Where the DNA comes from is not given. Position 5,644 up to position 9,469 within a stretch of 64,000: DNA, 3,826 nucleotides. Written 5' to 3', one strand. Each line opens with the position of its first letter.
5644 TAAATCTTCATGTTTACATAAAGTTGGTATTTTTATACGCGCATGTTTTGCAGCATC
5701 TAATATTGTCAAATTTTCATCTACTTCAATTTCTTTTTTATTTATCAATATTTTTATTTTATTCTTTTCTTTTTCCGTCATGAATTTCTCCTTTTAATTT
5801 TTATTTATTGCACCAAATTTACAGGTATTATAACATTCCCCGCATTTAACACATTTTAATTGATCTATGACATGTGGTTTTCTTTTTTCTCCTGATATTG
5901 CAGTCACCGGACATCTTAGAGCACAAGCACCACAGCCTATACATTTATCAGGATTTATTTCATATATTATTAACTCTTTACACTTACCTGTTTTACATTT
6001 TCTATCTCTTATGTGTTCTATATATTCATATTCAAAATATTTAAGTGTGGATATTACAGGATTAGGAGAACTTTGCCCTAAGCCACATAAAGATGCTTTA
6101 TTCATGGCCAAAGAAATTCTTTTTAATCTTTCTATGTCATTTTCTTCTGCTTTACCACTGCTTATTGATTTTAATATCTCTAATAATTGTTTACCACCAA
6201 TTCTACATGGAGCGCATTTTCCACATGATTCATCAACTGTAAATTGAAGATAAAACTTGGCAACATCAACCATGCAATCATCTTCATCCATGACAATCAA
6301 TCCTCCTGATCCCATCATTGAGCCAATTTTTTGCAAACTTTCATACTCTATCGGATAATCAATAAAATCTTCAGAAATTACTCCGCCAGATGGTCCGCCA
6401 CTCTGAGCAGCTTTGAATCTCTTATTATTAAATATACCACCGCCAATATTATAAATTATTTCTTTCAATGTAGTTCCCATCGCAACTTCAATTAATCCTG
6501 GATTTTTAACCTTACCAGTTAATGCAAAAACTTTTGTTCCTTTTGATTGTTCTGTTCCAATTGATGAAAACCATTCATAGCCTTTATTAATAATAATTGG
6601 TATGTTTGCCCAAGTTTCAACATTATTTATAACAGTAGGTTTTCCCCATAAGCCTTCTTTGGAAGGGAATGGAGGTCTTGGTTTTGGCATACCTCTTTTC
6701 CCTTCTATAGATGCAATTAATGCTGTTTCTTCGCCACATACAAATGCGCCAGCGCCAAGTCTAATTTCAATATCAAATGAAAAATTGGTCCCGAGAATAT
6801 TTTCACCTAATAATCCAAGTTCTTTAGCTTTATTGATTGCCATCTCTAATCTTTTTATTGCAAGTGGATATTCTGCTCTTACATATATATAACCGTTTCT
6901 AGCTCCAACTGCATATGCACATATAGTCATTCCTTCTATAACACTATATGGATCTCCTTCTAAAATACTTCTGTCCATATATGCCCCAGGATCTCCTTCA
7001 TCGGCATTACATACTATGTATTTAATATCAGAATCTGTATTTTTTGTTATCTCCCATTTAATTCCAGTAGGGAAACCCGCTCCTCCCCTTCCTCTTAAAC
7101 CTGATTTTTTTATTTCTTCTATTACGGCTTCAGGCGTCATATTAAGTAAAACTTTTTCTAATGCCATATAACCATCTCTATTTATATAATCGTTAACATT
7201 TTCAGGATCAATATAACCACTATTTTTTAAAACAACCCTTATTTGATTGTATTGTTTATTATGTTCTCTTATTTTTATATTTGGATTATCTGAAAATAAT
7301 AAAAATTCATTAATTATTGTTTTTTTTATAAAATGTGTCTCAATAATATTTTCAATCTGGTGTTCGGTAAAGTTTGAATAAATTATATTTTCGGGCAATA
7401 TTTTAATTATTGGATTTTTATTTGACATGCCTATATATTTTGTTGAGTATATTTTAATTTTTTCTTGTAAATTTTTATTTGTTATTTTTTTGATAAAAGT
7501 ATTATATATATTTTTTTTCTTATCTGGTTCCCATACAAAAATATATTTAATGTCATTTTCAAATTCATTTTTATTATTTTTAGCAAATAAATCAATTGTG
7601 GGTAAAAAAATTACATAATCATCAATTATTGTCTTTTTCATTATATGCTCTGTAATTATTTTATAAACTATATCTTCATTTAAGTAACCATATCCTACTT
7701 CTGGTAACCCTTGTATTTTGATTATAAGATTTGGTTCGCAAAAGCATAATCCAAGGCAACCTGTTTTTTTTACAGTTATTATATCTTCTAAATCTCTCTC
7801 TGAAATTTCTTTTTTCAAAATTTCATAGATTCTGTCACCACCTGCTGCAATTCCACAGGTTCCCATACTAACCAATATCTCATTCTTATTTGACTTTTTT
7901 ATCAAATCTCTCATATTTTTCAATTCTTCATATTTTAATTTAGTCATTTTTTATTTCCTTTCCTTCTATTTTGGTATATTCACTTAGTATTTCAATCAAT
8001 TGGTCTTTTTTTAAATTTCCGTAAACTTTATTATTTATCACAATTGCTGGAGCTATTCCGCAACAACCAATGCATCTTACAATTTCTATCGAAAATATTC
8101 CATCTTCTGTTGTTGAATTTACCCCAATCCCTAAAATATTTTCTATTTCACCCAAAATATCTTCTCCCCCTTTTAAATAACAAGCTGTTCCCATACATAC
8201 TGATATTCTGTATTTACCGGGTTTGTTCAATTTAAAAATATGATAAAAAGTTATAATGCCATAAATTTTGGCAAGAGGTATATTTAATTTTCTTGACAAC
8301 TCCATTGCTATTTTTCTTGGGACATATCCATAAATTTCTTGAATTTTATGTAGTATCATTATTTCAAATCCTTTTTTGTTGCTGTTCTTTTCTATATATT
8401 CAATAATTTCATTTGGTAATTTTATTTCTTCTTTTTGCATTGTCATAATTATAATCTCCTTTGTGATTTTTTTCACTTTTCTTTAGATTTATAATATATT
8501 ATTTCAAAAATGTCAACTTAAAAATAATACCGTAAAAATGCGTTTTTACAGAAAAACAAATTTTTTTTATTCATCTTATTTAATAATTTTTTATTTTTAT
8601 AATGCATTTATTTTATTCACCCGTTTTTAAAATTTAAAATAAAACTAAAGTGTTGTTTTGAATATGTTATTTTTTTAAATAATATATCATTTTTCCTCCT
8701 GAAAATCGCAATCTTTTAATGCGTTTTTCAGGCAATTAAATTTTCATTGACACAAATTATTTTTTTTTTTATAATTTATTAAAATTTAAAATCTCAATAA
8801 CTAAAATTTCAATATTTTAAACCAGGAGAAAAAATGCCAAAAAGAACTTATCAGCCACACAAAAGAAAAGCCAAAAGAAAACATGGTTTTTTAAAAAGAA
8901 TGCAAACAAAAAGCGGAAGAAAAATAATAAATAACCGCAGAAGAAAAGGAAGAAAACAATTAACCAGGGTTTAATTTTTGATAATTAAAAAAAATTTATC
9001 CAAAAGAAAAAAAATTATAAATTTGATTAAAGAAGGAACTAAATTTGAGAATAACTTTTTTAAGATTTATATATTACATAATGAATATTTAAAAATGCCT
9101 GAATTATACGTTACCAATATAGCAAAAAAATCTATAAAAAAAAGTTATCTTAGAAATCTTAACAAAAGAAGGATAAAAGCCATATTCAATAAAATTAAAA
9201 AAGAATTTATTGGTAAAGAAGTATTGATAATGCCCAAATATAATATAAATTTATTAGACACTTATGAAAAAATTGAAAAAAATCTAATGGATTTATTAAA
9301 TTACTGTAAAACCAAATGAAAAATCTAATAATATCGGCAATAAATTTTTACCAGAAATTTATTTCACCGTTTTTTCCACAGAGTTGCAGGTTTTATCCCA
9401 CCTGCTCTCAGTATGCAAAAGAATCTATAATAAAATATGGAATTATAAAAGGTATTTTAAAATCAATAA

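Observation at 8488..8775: Repeat copies sit 7-15 bp upstream of near-consensus -35 boxes; copies A and G are bracketed by divergent promoter pairs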

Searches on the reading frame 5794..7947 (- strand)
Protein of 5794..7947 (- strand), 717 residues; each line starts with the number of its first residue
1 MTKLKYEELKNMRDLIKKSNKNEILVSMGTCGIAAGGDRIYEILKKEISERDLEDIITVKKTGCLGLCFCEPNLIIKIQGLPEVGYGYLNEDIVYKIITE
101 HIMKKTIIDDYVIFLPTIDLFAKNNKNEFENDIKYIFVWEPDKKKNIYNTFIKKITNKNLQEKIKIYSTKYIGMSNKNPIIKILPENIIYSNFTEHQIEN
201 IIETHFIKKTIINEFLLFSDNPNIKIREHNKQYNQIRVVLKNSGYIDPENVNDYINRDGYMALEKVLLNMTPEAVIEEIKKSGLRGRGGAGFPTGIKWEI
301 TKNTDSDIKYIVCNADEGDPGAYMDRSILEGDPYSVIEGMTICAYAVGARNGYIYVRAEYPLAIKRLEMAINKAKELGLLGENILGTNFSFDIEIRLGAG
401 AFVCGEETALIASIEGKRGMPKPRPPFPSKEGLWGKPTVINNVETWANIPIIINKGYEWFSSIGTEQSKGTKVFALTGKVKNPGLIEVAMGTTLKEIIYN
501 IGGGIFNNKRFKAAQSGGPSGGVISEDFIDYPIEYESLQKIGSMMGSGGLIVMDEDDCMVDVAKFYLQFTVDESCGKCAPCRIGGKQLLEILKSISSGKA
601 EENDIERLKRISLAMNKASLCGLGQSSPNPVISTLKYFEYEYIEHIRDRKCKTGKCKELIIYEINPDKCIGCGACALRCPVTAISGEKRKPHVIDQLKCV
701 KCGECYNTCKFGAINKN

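Call 8: search_protein_families(library=ncbifam, proteins=[window:5794-7947:-])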
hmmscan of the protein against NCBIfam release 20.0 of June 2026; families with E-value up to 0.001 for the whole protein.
window:5794-7947:- (717 aa): 44 families (the best 25 are shown)
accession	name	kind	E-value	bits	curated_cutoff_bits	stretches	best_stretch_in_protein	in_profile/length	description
TIGR01959.1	nuoF_fam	equivalog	1.1e-147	491.8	558.65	1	247-646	10-410/410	NADH-quinone oxidoreductase subunit NuoF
NF008436.0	PRK11278.1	equivalog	3.7e-118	395.3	749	1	248-653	24-433/448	NADH-quinone oxidoreductase subunit NuoF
NF010120.0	PRK13596.1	equivalog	1.6e-114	382.8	389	1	259-652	27-423/433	NADH-quinone oxidoreductase subunit NuoF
NF041612.1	fdxn_Clost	equivalog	1.3e-17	64.2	150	2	145-212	30-97/102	2Fe-2S ferredoxin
NF041613.1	fdxn_Azotob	equivalog_domain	6.6e-15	55.3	195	2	29-110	22-99/107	2Fe-2S ferredoxin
TIGR01945.1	rnfC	subfamily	5.6e-14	51.5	245.95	1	264-374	113-221/435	RnfABCDGE type electron transport complex subunit C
NF003454.1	PRK05035.1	equivalog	8.9e-14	50.9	345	1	267-522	118-335/556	electron transport complex subunit RsxC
TIGR04481.1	PR_assoc_PrdC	equivalog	2.7e-13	49.5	490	1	273-519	74-283/425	proline reductase-associated electron transfer protein PrdC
NF058577.1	FdxA_fam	equivalog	3.5e-12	46.3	65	1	662-713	3-52/52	4Fe-4S ferredoxin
TIGR03294.1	FrhG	equivalog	1e-09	38.5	245.5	1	641-710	146-216/228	coenzyme F420 hydrogenase subunit gamma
TIGR01944.1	rnfB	subfamily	7.5e-09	35.4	68.7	1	654-715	100-161/190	RnfABCDGE type electron transport complex subunit B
TIGR04105.1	FeFe_hydrog_B1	subfamily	2.4e-08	33.1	450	1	645-716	138-207/462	monomeric [FeFe] hydrogenase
NF040864.1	HgcB_ferredoxin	equivalog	2.5e-08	33.6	99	1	661-715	8-62/93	mercury methylation ferredoxin HgcB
NF038196.1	ferrodoxin_EFR1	subfamily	9e-08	32.4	75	1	664-715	182-230/242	EFR1 family ferrodoxin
NF045874.1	Vhu_polyferre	exception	7.4e-07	28.2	600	1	666-714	127-174/381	F420-non-reducing hydrogenase associated-polyferredoxin VhuB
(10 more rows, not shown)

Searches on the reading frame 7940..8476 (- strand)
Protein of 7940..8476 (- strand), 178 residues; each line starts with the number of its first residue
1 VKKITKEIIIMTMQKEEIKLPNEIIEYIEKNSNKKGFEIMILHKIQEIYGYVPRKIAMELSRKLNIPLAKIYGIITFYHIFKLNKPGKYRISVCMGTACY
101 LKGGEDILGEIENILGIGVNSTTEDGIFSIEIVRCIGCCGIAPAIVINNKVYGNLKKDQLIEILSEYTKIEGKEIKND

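Call 8: search_protein_families(library=ncbifam, proteins=[window:7940-8476:-])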
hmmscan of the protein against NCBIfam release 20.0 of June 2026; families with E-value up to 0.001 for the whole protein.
window:7940-8476:- (178 aa): 9 families
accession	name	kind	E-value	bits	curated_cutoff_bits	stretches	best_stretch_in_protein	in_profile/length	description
NF005747.0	PRK07571.1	equivalog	5.8e-44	149.8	224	1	28-167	29-168/173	bidirectional hydrogenase complex protein HoxE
NF004638.0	PRK05988.1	equivalog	1.1e-36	126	198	1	13-167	3-157/159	formate dehydrogenase subunit gamma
TIGR01958.1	nuoE_fam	subfamily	3.8e-35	121.2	142.4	1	26-167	7-147/148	NADH-quinone oxidoreductase subunit NuoE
NF005722.0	PRK07539.1-2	equivalog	1e-33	116.7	141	1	22-167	11-156/157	NADH-quinone oxidoreductase subunit NuoE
NF005725.0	PRK07539.1-5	equivalog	5.1e-32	110.9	220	1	13-168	17-172/174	NADH-quinone oxidoreductase subunit NuoE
NF005721.0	PRK07539.1-1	equivalog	2.4e-23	82.9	308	1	22-166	32-176/292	NADH-quinone oxidoreductase subunit NuoE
NF005723.0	PRK07539.1-3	equivalog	1.5e-22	80.1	226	1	39-166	27-155/158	NADH-quinone oxidoreductase subunit NuoE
NF005724.0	PRK07539.1-4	equivalog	1e-21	77.9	280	1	34-169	38-174/240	NADH-quinone oxidoreductase subunit NuoE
NF009040.0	PRK12373.1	equivalog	1.9e-17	64.1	514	1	39-176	40-178/400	NADH-quinone oxidoreductase subunit E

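Call 10: find_encoding_contigs(protein=window:7940-8476:-, flank=10000, max_places=6)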
Protein window:7940-8476:- (178 aa): no gene with exactly this product is on record in the collection.

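Call 13: find_encoding_contigs(protein=window:7943-8446:-, flank=10000, max_places=6)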
Protein seq(168 aa) (168 aa): 1 contig read that carries it; 1 place shown.
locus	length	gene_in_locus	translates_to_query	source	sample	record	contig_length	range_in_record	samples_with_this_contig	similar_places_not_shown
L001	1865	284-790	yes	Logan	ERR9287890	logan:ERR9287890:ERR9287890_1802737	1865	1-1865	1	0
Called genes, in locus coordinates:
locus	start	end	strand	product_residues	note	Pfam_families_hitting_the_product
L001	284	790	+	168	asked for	PF01257:2Fe-2S_thioredx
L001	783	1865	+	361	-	?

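Call 26: find_homologous_proteins(query=window:7943-8446:-, max_evalue=1e-30)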
Query seq(168 aa) (168 aa): 2279 proteins with E <= 1e-30 among 2476 candidates; the best 120 are listed.
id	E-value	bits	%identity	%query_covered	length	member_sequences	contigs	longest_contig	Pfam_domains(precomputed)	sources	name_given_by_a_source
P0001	6.5e-104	363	100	100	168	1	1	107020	PF01257.26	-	-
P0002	5.4e-91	321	80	100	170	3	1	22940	PF01257.26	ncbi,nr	ncbi:MAG: NAD(P)H-dependent oxidoreductase subunit E [Candidatus Goldbacteria bacterium]|nr:NAD(P)H-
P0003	1.9e-90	319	87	100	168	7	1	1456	PF01257.26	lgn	-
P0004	9.6e-81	287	78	96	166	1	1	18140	PF01257.26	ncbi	-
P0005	1.1e-80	287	81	95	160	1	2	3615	PF01257.26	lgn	-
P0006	2.0e-71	257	68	96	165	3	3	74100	PF01257.26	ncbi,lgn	-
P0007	1.2e-70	255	69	95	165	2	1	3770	PF01257.26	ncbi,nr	ncbi:MAG TPA: NAD(P)H-dependent oxidoreductase subunit E [bacterium]|nr:NAD(P)H-dependent oxidoreduc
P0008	1.3e-70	255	66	97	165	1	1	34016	PF01257.26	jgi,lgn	jgi:NADH-quinone oxidoreductase subunit E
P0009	2.7e-70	254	65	96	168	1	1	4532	PF01257.26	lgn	-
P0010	3.8e-70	253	68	95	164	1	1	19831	PF01257.26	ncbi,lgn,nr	ncbi:MAG: NAD(P)H-dependent oxidoreductase subunit E [bacterium]|nr:NAD(P)H-dependent oxidoreductase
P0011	8.7e-70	252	66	92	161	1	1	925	PF01257.26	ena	-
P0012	1.0e-69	252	68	95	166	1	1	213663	PF01257.26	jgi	jgi:NADH-quinone oxidoreductase subunit E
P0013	1.9e-69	251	68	95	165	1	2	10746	PF01257.26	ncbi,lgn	ncbi:MAG: NAD(P)H-dependent oxidoreductase subunit E [Candidatus Goldiibacteriota bacterium]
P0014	2.1e-69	251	69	91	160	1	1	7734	PF01257.26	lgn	-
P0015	2.8e-69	250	68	95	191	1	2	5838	PF01257.26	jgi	jgi:NADH-quinone oxidoreductase subunit E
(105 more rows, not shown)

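Call 27: find_encoding_contigs(protein=P0002, flank=10000, max_places=3)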
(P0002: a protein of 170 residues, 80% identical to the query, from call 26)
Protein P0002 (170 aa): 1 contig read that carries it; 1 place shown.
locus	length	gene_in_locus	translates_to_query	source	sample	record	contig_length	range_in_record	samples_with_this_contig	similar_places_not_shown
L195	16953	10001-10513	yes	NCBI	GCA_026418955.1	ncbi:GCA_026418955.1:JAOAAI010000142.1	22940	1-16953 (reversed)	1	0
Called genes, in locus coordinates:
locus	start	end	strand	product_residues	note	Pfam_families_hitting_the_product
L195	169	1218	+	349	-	-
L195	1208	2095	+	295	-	-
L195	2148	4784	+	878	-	PF01624:MutS_I, PF05188:MutS_II, PF05192:MutS_III, PF05190:MutS_IV, PF00488:MutS_V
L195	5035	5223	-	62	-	-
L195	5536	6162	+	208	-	-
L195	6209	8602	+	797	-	PF02574:S-methyl_trans, PF00809:Pterin_bind, PF02607:B12-binding_2, PF02310:B12-binding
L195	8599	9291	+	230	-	PF01471:PG_binding_1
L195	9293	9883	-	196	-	PF00440:TetR_N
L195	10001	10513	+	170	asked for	PF01257:2Fe-2S_thioredx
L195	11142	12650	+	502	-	PF01512:Complex1_51K, PF10531:SLBB (faint), PF10589:NADH_4Fe-4S, PF00037:Fer4, PF12838:Fer4_7, PF13187:Fer4_9 (weak), PF13237:Fer4_10, PF14697:Fer4_21 (weak), +2 more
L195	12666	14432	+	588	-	PF00111:Fer2, PF13510:Fer2_4, PF10588:NADH-G_4Fe-4S_3, PF00037:Fer4 (weak), PF12838:Fer4_7 (weak), PF13187:Fer4_9 (weak), PF02906:Fe_hyd_lg_C, PF02256:Fe_hyd_SSU, +3 more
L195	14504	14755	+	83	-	PF21699:TM1266-like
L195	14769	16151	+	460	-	PF04055:Radical_SAM, PF06968:BATS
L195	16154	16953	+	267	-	PF04055:Radical_SAM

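Call 28: find_encoding_contigs(protein=P0004, flank=10000, max_places=3)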
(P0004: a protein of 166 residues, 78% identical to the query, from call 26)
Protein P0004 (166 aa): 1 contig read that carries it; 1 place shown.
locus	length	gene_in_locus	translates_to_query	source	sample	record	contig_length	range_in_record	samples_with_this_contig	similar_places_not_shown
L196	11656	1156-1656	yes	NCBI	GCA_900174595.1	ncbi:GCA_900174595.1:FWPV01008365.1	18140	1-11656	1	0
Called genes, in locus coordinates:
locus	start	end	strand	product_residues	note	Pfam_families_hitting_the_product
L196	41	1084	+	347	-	PF04055:Radical_SAM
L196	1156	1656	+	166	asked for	PF01257:2Fe-2S_thioredx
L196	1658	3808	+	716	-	PF01512:Complex1_51K, PF10531:SLBB, PF10589:NADH_4Fe-4S, PF12837:Fer4_6 (faint), PF00037:Fer4, PF12838:Fer4_7 (weak), PF13187:Fer4_9 (weak), PF13237:Fer4_10 (weak)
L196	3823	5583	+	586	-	PF00111:Fer2 (weak), PF13510:Fer2_4, PF10588:NADH-G_4Fe-4S_3, PF14697:Fer4_21 (weak), PF12838:Fer4_7 (weak), PF13187:Fer4_9 (weak), PF02906:Fe_hyd_lg_C, PF02256:Fe_hyd_SSU, +4 more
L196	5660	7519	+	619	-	PF01257:2Fe-2S_thioredx, PF01512:Complex1_51K, PF10589:NADH_4Fe-4S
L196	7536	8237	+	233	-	PF13510:Fer2_4, PF10588:NADH-G_4Fe-4S_3, PF22117:Fer4_Nqo3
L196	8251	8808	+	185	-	PF01058:Oxidored_q6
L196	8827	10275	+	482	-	PF27537:HoxH, PF00374:NiFeSe_Hases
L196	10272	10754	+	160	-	-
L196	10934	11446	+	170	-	PF05198:IF3_N, PF00707:IF3_C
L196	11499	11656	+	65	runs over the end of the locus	PF01632:Ribosomal_L35p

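Call 34: find_encoding_contigs(protein=P0003, flank=10000, max_places=10)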
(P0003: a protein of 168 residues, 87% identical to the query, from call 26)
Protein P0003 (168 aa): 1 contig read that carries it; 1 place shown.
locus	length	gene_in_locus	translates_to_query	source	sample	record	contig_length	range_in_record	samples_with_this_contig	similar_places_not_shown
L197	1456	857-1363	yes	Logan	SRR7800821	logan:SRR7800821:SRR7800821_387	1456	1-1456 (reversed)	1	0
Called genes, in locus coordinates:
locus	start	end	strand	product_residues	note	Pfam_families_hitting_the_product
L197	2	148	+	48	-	?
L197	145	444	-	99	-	PF02310:B12-binding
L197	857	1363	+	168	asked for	PF01257:2Fe-2S_thioredx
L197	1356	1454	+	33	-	?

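Call 35: find_encoding_contigs(protein=P0005, flank=10000, max_places=10)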
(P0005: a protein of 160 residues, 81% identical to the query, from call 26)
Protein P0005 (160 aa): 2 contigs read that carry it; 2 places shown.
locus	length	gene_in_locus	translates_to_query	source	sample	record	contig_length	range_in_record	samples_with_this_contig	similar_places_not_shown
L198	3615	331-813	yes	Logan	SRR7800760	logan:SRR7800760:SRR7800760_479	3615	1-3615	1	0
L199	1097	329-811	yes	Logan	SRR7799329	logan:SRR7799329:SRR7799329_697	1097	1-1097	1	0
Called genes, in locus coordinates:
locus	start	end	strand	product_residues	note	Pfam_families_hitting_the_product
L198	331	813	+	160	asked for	PF01257:2Fe-2S_thioredx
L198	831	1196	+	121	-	PF01257:2Fe-2S_thioredx (weak)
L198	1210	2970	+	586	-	PF01512:Complex1_51K, PF10531:SLBB, PF10589:NADH_4Fe-4S, PF00037:Fer4, PF13237:Fer4_10, PF14697:Fer4_21, PF12838:Fer4_7, PF13187:Fer4_9 (weak), +4 more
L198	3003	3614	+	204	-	?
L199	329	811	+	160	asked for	PF01257:2Fe-2S_thioredx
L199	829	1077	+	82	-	-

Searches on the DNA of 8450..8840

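Call 49: search_rna_families(source=window, start=8450, end=8840, threshold=evalue, max_evalue=10)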
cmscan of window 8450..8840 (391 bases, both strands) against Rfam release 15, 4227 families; matches with E-value up to 10: 5.
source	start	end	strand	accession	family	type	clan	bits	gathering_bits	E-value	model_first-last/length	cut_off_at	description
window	8532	8582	-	RF01598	snoR23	Gene; snRNA; snoRNA; CD-box;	-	20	70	8.6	1-84/84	no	small nucleolar RNA snoR23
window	8672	8737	+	RF02454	ncr982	Gene; sRNA;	-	17.7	50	5.7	1-79/79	no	Bacillus sRNA ncr982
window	8700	8749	-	RF02427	SpF10_sRNA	Gene; sRNA;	-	14.8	60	6.1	1-57/57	no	Streptococcus sRNA SpF10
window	8452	8471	+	RF01328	CRISPR-DR17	Gene; CRISPR;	CL00014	14.8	42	7.9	6-25/25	no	CRISPR RNA direct repeat element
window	8717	8747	-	RF02929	algC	Cis-reg;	-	13.7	33.8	7.8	1-52/52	no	algC RNA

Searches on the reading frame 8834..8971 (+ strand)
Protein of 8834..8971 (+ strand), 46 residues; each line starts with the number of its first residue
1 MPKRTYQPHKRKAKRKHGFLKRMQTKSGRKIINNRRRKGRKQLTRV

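Call 25: find_encoding_contigs(protein=window:8834-8971:+, flank=10000, max_places=10)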
Protein seq(46 aa) (46 aa): 1 contig read that carries it; 1 place shown.
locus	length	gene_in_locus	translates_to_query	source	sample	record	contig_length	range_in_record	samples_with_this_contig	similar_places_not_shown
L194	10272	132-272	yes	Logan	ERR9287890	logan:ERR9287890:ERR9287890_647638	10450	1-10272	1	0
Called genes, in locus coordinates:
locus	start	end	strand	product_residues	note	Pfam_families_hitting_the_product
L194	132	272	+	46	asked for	PF00468:Ribosomal_L34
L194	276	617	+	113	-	PF00825:Ribonuclease_P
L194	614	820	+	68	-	PF01809:YidD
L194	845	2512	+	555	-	PF14849:YidC_periplas, PF02096:60KD_IMP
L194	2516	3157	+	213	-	PF13083:KH_KhpA-B, PF01424:R3H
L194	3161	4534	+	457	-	PF10396:TrmE_N, PF12631:MnmE_helical, PF03193:RsgA_GTPase (faint), PF00025:Arf (weak), PF00009:GTP_EFTU (faint), PF00071:Ras (weak), PF01926:MMR_HSR1, PF02421:FeoB_N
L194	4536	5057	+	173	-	-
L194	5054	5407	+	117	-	-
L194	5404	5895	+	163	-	-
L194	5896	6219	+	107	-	-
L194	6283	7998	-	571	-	PF14716:HHH_8, PF11798:IMS_HHH (faint), PF14520:HHH_5, PF14792:DNA_pol_B_palm (weak), PF14791:DNA_pol_B_thumb, PF02811:PHP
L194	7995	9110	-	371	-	PF00696:AA_kinase, PF01472:PUA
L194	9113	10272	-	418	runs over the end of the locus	PF01018:GTP1_OBG, PF00009:GTP_EFTU (faint), PF01926:MMR_HSR1, PF02421:FeoB_N, PF03029:ATP_bind_1 (faint), PF16897:MMR_HSR1_Xtn (weak), PF09269:DUF1967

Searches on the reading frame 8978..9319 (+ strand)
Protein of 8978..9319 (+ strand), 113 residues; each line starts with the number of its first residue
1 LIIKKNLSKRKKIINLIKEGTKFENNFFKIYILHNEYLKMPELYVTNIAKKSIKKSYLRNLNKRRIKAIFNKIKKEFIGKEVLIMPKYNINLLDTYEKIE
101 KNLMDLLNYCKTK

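Call 8: search_protein_families(library=ncbifam, proteins=[window:8978-9319:+])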
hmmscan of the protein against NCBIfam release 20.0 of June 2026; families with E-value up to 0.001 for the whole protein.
window:8978-9319:+ (113 aa): 1 family
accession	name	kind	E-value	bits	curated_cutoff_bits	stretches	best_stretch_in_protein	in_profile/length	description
TIGR00188.1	rnpA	equivalog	3.2e-15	56.3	38.35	1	4-111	4-108/111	ribonuclease P protein component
